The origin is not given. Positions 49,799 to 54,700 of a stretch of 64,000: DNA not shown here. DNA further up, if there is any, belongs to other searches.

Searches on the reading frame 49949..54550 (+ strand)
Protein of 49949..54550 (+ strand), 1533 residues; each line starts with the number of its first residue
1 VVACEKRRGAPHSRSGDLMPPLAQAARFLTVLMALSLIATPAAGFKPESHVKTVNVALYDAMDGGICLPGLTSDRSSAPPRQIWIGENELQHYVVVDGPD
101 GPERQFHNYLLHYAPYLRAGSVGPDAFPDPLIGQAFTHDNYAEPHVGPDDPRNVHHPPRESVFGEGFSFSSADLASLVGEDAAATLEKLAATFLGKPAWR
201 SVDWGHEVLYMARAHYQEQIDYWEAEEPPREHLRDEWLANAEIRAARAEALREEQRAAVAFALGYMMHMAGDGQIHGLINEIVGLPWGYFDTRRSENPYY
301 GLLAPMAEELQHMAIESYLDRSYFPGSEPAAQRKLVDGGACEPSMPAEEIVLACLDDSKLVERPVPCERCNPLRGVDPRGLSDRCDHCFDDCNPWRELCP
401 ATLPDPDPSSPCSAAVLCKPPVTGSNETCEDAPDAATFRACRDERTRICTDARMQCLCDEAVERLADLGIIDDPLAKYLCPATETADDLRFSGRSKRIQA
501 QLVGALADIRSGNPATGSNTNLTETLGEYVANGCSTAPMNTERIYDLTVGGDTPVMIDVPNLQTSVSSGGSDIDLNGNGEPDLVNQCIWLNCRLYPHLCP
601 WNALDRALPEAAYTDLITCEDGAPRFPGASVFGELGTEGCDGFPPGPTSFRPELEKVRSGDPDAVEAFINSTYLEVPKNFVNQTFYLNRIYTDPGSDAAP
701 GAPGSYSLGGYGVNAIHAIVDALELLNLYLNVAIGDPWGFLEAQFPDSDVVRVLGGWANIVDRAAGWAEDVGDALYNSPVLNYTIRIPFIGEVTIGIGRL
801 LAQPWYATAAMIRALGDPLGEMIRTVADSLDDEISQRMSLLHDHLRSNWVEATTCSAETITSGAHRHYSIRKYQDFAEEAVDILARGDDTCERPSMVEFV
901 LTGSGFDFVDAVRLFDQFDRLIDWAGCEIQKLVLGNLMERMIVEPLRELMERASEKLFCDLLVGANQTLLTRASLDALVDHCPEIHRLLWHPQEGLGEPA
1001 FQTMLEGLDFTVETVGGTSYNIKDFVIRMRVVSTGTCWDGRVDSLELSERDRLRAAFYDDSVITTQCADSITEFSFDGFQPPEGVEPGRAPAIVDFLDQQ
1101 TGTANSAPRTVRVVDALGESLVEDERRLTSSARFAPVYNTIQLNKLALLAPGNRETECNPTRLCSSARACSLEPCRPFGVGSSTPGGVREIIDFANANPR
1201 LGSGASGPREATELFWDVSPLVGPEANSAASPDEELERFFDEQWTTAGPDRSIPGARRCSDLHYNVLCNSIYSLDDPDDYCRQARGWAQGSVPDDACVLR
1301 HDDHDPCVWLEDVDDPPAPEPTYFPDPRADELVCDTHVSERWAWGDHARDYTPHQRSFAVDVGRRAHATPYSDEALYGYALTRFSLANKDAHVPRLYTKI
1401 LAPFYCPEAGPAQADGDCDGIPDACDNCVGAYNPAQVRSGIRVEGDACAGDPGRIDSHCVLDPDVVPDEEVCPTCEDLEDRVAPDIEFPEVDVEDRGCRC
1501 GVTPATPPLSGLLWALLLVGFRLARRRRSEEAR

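Call 88: search_protein_families(library=pfam, proteins=[window:49949-54550:+], max_evalue=0.0001)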
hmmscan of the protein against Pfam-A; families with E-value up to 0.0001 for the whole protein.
window:49949-54550:+ (1533 aa): 1 family
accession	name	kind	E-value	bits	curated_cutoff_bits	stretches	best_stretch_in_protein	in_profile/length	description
PF00882.24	Zn_dep_PLPC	-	1e-07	32.5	26.8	1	103-322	18-123/167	Zinc dependent phospholipase C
